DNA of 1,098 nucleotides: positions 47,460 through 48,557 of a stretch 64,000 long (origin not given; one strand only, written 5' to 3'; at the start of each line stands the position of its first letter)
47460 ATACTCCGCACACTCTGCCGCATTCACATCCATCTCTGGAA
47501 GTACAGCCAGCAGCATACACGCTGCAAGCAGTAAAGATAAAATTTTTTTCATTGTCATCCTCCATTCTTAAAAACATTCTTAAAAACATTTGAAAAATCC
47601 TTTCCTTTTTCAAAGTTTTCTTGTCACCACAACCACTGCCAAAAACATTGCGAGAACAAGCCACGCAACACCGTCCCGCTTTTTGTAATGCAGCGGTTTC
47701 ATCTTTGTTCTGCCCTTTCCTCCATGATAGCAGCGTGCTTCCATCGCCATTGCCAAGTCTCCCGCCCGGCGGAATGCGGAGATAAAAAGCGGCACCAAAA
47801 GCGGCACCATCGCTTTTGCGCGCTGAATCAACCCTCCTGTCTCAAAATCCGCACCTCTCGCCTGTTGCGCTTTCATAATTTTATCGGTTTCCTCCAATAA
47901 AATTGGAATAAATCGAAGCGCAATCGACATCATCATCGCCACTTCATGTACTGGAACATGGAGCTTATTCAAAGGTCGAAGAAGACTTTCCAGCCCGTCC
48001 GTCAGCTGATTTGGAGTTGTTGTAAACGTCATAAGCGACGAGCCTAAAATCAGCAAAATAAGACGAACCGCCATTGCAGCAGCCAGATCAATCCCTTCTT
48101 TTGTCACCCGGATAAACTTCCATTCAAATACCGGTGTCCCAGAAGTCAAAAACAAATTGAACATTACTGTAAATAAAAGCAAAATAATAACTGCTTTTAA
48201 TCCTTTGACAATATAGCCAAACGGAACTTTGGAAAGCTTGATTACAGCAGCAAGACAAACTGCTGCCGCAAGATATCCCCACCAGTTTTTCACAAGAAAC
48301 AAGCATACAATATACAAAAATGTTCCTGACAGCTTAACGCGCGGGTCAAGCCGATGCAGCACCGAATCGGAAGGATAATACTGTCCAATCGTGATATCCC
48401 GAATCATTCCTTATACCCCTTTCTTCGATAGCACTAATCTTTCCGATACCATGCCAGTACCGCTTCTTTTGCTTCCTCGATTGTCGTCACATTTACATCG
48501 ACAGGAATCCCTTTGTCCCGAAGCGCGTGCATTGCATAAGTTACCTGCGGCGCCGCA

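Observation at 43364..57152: The conserved rpoA-rplQ / ecfAA'T-truA-rplM-rpsI cluster is interrupted by multiple lineage-specific insertions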

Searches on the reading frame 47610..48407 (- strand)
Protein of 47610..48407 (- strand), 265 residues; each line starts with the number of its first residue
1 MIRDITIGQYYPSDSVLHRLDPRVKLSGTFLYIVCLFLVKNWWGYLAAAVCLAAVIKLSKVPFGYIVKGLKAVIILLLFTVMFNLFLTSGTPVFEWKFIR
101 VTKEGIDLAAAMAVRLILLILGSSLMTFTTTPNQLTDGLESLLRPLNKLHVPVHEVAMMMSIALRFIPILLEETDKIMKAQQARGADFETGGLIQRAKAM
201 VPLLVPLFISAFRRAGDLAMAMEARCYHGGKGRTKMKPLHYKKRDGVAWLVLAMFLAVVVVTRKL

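Call 3: search_protein_families(library=pfam, proteins=[window:47610-48407:-], max_evalue=0.01)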
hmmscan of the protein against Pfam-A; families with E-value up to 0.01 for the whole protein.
window:47610-48407:- (265 aa): 1 family
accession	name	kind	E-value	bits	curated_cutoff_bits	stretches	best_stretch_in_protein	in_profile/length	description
PF02361.21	CbiQ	-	4.7e-53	180.5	25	1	15-235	3-215/216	Cobalt transport protein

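Call 9: search_protein_families(library=ncbifam, proteins=[window:47610-48407:-], max_evalue=1)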
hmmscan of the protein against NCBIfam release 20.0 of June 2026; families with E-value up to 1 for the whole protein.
window:47610-48407:- (265 aa): 2 families
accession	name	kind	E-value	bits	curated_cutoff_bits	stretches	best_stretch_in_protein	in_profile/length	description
TIGR02454.1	ECF_T_CbiQ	equivalog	1.9e-26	93.1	111.8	1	20-225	1-200/200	cobalt ECF transporter T component CbiQ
NF012029.0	PRK15485.1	equivalog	1.4e-05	25.2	303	1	48-229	55-221/225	energy-coupling factor ABC transporter transmembrane protein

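Call 10: find_related_loci(query=window:47610-48407:-, collection=genome_contigs, flank=10000)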
Query window:47610-48407:- (265 aa) in genome_contigs; peptide patterns used: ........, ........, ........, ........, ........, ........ (x = any residue, [..] = any of these).
599 stretches matched a pattern (row limit reached: there are more); 579 encode a relative of the query (tblastn E <= 1e-3); the best 80 are kept; 80 distinct loci.
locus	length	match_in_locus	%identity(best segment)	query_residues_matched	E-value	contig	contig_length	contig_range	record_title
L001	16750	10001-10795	84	1-265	5e-153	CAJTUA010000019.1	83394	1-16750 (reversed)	MAG TPA_asm: uncultured Lachnospiraceae bacterium isolate MGBC105279 genome assembly, contig: MGBC105279.19, whole genom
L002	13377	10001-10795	84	1-265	4e-148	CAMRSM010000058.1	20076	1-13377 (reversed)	MAG TPA_asm: uncultured Lachnospiraceae bacterium isolate SRR13573577_bin.3_metawrap_v1.3_MAG genome assembly, contig: N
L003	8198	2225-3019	84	1-265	2e-147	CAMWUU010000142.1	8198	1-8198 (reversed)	MAG TPA_asm: uncultured Lachnospiraceae bacterium isolate SRR14411328_bin.16_metawrap_v1.3_MAG genome assembly, contig:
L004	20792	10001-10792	78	1-264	6e-138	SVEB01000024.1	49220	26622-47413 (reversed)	MAG: Lachnospiraceae bacterium isolate SIG295 k141_110111, whole genome shotgun sequence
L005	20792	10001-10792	72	1-263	8e-129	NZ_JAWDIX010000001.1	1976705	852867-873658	Anaerolentibacter hominis strain CSJ-1 CSJ-1_ctg01, whole genome shotgun sequence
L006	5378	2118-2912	71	1-265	3e-128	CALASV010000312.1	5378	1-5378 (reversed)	MAG TPA_asm: uncultured Clostridia bacterium isolate SRR6425820_bin.26_CONCOCT_v1.1_MAG genome assembly, contig: ERZ1767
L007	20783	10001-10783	70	1-261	2e-126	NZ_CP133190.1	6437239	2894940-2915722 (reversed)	Anaerocolumna sp. MB42-C2 chromosome, complete genome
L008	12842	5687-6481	69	1-265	3e-126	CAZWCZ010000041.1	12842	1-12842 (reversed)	MAG TPA_asm: uncultured Lachnospiraceae bacterium isolate SRP225648_co1_459 genome assembly, contig: NODE_12372_length_1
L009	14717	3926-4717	71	1-263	2e-126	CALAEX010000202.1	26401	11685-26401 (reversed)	MAG TPA_asm: uncultured Lachnospiraceae bacterium isolate SRR6425826_bin.44_CONCOCT_v1.1_MAG genome assembly, contig: ER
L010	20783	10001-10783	73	1-261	5e-126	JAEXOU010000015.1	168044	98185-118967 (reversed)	MAG: Bacillota bacterium isolate OH_HBrB_158 k127_578205, whole genome shotgun sequence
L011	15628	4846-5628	70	1-261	2e-125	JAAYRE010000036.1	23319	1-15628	MAG: Clostridiales bacterium isolate AS23ysBPME_167 47569_AS23, whole genome shotgun sequence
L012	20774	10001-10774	73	1-258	6e-125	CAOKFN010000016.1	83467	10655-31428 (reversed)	MAG TPA_asm: uncultured bacterium isolate SRR15604618_bin.38_metawrap_v1.3_MAG genome assembly, contig: NODE.384_length_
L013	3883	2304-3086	74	1-260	2e-127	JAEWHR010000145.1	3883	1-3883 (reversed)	MAG: Bacillota bacterium isolate OH_PBlB_75 k127_720653, whole genome shotgun sequence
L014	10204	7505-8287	73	1-261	6e-125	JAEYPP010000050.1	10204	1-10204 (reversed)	MAG: Bacillota bacterium isolate OH_CBB_19 k127_2041909, whole genome shotgun sequence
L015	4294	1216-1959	73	1-248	3e-126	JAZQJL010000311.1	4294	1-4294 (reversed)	MAG: Lachnospiraceae bacterium isolate T1900044620_TS20190086.MAGScoT_cleanbin_000058 SGB_876_k141_450673, whole genome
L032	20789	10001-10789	69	1-263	2e-120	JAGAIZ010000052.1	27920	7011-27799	MAG: Lachnospiraceae bacterium isolate RGIG8486 Water_deer_Cecum-1__c245325, whole genome shotgun sequence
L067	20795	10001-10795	65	1-265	4e-118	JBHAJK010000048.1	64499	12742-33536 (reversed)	MAG: Lachnospiraceae bacterium isolate D-4_MAG_30 D-4__85262, whole genome shotgun sequence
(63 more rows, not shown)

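Call 13: find_encoding_contigs(protein=window:47610-48407:-, flank=10000, max_places=10)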
Protein window:47610-48407:- (265 aa): 20 contigs read that carry it; 6 places shown.
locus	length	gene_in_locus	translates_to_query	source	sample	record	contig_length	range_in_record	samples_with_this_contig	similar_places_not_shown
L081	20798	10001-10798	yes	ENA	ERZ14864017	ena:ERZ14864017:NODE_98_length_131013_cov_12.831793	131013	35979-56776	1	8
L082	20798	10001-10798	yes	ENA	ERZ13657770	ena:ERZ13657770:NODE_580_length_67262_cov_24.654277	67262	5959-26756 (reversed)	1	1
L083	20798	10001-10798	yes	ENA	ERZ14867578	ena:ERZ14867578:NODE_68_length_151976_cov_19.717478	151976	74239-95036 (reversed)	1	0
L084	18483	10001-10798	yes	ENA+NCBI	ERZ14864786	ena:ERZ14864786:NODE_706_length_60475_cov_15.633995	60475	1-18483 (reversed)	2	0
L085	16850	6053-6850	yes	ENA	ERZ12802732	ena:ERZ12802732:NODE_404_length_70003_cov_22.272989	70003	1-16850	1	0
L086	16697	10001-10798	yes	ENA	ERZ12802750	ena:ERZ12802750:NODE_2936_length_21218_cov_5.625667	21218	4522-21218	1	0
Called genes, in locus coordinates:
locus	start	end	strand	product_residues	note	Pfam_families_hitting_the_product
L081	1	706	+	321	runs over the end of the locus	PF01193:RNA_pol_L, PF01000:RNA_pol_A_bac, PF03118:RNA_pol_A_CTD, PF26169:HHH_XRCC3_RpoA (weak)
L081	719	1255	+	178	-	PF01196:Ribosomal_L17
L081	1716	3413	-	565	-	-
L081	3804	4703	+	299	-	PF23441:SDR (faint), PF00106:adh_short, PF08659:KR, PF13561:adh_short_C2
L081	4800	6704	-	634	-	-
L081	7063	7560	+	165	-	-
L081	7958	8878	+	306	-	PF00005:ABC_tran, PF13175:AAA_15 (faint), PF13555:AAA_29 (weak), PF13304:AAA_21 (faint), PF02463:SMC_N (weak)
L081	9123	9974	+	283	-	PF00005:ABC_tran, PF02463:SMC_N (faint), PF13304:AAA_21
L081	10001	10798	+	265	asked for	PF02361:CbiQ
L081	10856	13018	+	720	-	PF21764:Invasin_D4 (faint), PF22359:Big-like (faint), PF02368:Big_2, PF26182:Ig_NUP210_5th (weak), PF26918:Ig_Eae, PF02368:Big_2, PF26918:Ig_Eae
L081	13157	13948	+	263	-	PF01416:PseudoU_synth_1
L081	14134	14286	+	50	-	-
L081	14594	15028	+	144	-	PF00572:Ribosomal_L13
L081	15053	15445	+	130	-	PF00380:Ribosomal_S9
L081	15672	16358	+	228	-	PF00072:Response_reg, PF00486:Trans_reg_C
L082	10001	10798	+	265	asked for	PF02361:CbiQ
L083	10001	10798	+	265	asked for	PF02361:CbiQ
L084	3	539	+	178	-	PF01196:Ribosomal_L17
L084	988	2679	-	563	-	-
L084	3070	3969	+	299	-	PF23441:SDR (faint), PF00106:adh_short, PF08659:KR (weak), PF13561:adh_short_C2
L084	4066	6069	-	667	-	-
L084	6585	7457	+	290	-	-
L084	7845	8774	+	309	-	PF02463:SMC_N, PF13175:AAA_15 (faint), PF13555:AAA_29 (weak), PF00005:ABC_tran, PF13304:AAA_21 (faint)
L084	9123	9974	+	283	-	PF00005:ABC_tran, PF02463:SMC_N (faint), PF13304:AAA_21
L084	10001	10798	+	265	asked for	PF02361:CbiQ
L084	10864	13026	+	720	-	PF21764:Invasin_D4 (faint), PF22359:Big-like (faint), PF02368:Big_2, PF26182:Ig_NUP210_5th (weak), PF26918:Ig_Eae, PF02368:Big_2, PF26918:Ig_Eae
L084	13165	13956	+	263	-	PF01416:PseudoU_synth_1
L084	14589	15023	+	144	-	PF00572:Ribosomal_L13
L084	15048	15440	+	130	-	PF00380:Ribosomal_S9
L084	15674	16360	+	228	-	PF00072:Response_reg, PF00486:Trans_reg_C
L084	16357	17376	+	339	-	PF00512:HisKA, PF02518:HATPase_c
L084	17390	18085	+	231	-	PF02463:SMC_N (faint), PF00005:ABC_tran, PF13304:AAA_21 (faint)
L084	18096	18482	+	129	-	?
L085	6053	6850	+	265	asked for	PF02361:CbiQ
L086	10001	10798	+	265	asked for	PF02361:CbiQ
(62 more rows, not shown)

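Call 18: search_protein_families(library=pfam, proteins=[L084:6585-7454:+], max_evalue=10)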
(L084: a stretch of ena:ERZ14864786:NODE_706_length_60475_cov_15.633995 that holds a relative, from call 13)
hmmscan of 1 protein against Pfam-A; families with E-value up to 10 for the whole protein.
L084:6585-7454:+ (290 aa): 3 families
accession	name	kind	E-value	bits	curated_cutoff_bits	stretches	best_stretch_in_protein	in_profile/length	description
PF04754.18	Transposase_31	-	0.0033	17.5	21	1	40-108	38-107/203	Putative transposase, YhgA-like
PF19973.4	TCAD7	-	0.014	15.9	24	1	146-214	10-72/109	Ternary complex associated domain 7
PF12784.13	PDDEXK_2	-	0.016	15.3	27.4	1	18-106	7-101/229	PD-(D/E)XK nuclease family transposase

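Call 19: search_protein_families(library=ncbifam, proteins=[L084:6585-7454:+], max_evalue=10)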
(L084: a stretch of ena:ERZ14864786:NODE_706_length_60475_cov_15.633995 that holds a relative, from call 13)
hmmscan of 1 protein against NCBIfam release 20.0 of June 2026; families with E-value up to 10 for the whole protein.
L084:6585-7454:+ (290 aa): 3 families
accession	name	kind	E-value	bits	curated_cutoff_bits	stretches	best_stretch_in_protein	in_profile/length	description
TIGR01784.1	T_den_put_tspse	subfamily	0.00026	20.9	52.1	1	15-282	3-273/273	Rpn family recombination-promoting nuclease/putative transposase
NF008644.1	PRK11637.1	equivalog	0.03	13.3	270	1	180-253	155-225/385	murein hydrolase activator EnvC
TIGR00441.1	gmhA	equivalog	0.056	13.5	209.45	1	167-224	59-116/154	D-sedoheptulose 7-phosphate isomerase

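Call 20: find_homologous_proteins(query=L084:6585-7454:+, max_evalue=0.001)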
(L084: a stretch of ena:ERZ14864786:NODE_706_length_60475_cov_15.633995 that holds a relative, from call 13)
Query L084:6585-7454:+ (290 aa): 5684 proteins with E <= 0.001 among 6530 candidates; the best 120 are listed.
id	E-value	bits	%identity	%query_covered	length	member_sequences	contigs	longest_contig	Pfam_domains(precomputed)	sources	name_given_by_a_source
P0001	2.5e-182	622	100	100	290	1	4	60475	-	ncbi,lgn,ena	-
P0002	1.2e-180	616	99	100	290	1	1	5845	-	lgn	-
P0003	5.9e-179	611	99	100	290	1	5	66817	-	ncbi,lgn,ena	-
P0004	3.6e-177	605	97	100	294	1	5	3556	-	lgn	-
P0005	1.8e-175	599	97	99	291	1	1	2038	-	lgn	-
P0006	1.3e-174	597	97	100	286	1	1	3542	-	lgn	-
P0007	3.4e-172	589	97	100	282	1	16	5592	-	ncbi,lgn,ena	-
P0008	1.8e-162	557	93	100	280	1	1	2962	-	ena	-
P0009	3.8e-152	523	83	99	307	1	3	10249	-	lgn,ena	-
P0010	7.9e-134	463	60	71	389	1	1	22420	-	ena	-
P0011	7.3e-122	424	68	98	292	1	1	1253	-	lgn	-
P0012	3.1e-117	409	63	99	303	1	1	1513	-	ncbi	-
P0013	5.1e-117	408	66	98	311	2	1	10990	-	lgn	-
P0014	1.3e-115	403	64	99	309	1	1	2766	-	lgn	-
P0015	3.1e-115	402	64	99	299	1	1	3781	-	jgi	jgi:hypothetical protein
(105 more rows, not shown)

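Call 22: search_solved_structures(query=A2, max_evalue=10, show_alignments=2)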
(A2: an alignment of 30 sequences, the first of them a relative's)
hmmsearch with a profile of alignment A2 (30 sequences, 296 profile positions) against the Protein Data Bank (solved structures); distinct sequences matched with E-value up to 10: 2.
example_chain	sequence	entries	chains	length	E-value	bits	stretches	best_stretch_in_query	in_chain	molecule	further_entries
4hzi_A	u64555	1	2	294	0.22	13.9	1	15-85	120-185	ABC transporter ATP-binding protein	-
7pnt_R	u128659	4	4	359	0.33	13.3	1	25-55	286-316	28S ribosomal protein S22, mitochondrial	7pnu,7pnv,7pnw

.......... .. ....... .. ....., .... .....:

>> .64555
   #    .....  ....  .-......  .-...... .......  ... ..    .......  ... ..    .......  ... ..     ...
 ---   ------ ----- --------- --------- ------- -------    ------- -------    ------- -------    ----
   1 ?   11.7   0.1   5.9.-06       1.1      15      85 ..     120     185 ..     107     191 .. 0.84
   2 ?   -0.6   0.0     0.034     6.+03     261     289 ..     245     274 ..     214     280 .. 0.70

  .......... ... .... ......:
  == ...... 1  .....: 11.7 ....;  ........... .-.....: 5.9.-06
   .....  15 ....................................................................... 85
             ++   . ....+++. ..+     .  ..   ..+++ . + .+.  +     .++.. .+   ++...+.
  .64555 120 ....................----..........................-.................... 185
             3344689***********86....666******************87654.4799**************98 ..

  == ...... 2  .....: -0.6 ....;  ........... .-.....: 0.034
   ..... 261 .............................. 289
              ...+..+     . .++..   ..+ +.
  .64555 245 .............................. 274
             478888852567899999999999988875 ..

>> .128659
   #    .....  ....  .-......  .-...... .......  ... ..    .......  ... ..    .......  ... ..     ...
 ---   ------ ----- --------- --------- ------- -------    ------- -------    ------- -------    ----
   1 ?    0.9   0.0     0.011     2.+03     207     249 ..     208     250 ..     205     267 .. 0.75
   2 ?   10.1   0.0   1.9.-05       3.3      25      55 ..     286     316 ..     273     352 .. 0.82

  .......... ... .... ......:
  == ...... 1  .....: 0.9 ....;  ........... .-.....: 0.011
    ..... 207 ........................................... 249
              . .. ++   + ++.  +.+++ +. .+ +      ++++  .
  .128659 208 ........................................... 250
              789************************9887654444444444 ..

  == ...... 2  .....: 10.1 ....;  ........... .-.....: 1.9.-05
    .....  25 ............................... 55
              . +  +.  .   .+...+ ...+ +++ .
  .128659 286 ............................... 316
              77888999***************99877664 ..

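Call 23: search_protein_families(library=ncbifam, alignment_id=A2, max_evalue=0.01)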
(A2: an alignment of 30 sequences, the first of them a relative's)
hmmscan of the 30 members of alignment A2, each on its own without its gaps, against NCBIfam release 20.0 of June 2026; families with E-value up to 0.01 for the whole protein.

A. member 1, P0001 (290 aa): 1 family
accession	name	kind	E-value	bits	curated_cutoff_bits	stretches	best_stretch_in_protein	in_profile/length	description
TIGR01784.1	T_den_put_tspse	subfamily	0.00026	20.9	52.1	1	15-282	3-273/273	Rpn family recombination-promoting nuclease/putative transposase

B. families by the number of members that match (of 30 scanned): 3 families
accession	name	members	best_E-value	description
TIGR01784.1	T_den_put_tspse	5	4.6e-05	Rpn family recombination-promoting nuclease/putative transposase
NF001824.0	PRK00558.1-5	1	0.0022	excinuclease ABC subunit UvrC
NF033789.1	repress_SdpR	1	0.0052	autorepressor SdpR family transcription factor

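Call 33: predict_structure(alignment_id=A2)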
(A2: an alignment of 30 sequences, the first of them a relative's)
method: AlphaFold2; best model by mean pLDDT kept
length: 290 residues; sequences in the alignment: 30
mean_pLDDT: 73.3   pTM: 0.64
mean pLDDT of the five models: 73.3, 68.2, 63.9, 61.4, 57.2
residues with pLDDT >= 90: 44; 70-90: 142; 50-70: 68; < 50: 36
segments of 3 or more residues with pLDDT < 50: 1-14, 52-60, 138-143, 148-151
pLDDT, mean of each block of 10 residues (from residue 1): 35 59 87 88 85 44 75 75 62 71 68 62 74 51 49 66 82 88 83 93 92 79 60 69 81 89 88 89 81
secondary structure, 60 per line:
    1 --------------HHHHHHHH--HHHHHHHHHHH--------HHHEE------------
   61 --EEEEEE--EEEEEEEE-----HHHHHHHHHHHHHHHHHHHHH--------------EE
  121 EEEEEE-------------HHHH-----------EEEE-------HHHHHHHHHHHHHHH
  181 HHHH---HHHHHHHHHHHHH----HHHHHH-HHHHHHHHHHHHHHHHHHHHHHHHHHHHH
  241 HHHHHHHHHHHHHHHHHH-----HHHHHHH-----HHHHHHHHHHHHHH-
elements in order: H15-22 H25-35 E63-68 E71-78 H84-104 E119-126 H140-143 E155-158 H166-184 H188-200 H205-210 H212-258 H264-270 H276-289

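Call 37: search_protein_families(library=pfam, alignment_id=A3, max_evalue=0.00001)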
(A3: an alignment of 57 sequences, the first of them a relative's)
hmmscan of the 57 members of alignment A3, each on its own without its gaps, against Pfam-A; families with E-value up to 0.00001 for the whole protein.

A. member 1, L001:4787-5716:- (309 aa): 1 family
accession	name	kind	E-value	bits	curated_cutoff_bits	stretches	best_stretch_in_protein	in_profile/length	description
PF12784.13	PDDEXK_2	-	1.6e-49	169.2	27.4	1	13-234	1-226/229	PD-(D/E)XK nuclease family transposase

B. families by the number of members that match (of 57 scanned): 30 families (the first 25 are shown)
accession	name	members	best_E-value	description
PF13539.11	Peptidase_M15_4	12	5.7e-25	D-alanyl-D-alanine carboxypeptidase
PF00015.26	MCPsignal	11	3.7e-33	Methyl-accepting chemotaxis protein (MCP) signalling domain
PF17202.10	sCache_3_3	8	5e-29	Single cache domain 3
PF19127.6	Choline_bind_3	6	1.6e-27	Choline-binding repeat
PF01473.26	Choline_bind_1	6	3.8e-22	Putative cell wall binding repeat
PF10114.15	PocR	3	5.6e-53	Sensory domain found in PocR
PF00563.25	EAL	2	2.6e-69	EAL domain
PF12784.13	PDDEXK_2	2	1.6e-49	PD-(D/E)XK nuclease family transposase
PF00990.26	GGDEF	2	1.3e-45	Diguanylate cyclase, GGDEF domain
PF02687.27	FtsX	2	1.4e-09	FtsX-like permease C-terminal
PF02446.23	Glyco_hydro_77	1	3.1e-184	4-alpha-glucanotransferase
PF05816.16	TelA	1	6.2e-127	Toxic anion resistance protein (TelA)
PF01554.23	MatE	1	1.7e-53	MatE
PF02826.25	2-Hacid_dh_C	1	4.1e-53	D-isomer specific 2-hydroxyacid dehydrogenase, NAD binding domain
PF10502.14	Peptidase_S26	1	1e-50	Signal peptidase, peptidase S26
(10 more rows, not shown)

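Call 55: search_protein_families(library=pfam, proteins=[L001:6203-7162:+, L001:7241-7591:+, L002:5783-6232:-, L002:6650-7027:-, L002:7024-7266:-, L004:7264-7650:-, L004:10893-11189:+, L067:10856-11968:+, L032:963-2015:-], max_evalue=0.001)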
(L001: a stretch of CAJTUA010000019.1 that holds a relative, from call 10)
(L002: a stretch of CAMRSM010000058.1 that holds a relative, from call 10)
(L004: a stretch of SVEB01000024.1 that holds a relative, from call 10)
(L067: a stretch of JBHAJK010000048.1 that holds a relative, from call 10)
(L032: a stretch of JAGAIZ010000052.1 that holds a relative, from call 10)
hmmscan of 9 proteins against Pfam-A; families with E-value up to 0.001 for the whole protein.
L001:6203-7162:+ (319 aa): 0 families

L001:7241-7591:+ (116 aa): 1 family
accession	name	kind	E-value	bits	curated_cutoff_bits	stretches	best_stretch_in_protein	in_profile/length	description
PF02627.25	CMD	-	1.8e-17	63.6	23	1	19-104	1-84/84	Carboxymuconolactone decarboxylase family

L002:5783-6232:- (149 aa): 0 families

L002:6650-7027:- (125 aa): 1 family
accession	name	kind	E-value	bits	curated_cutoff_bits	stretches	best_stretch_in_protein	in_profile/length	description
PF02661.23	Fic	-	1.9e-16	61.1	24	1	4-85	2-93/93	Fic/DOC family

L002:7024-7266:- (80 aa): 1 family
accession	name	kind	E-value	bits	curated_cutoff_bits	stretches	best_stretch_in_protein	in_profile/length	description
PF02604.26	PhdYeFM_antitox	-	0.0005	20.2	29.8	1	9-46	4-42/74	Antitoxin Phd_YefM, type II toxin-antitoxin system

L004:7264-7650:- (128 aa): 0 families

L004:10893-11189:+ (98 aa): 0 families

L067:10856-11968:+ (370 aa): 1 family
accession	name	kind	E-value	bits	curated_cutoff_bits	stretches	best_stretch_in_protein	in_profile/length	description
PF13539.11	Peptidase_M15_4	-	1.1e-24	87.2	25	1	281-366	2-69/70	D-alanyl-D-alanine carboxypeptidase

L032:963-2015:- (350 aa): 1 family
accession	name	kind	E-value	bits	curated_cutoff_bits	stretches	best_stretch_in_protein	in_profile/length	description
PF12784.13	PDDEXK_2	-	1.7e-32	113.4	27.4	1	45-260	2-220/229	PD-(D/E)XK nuclease family transposase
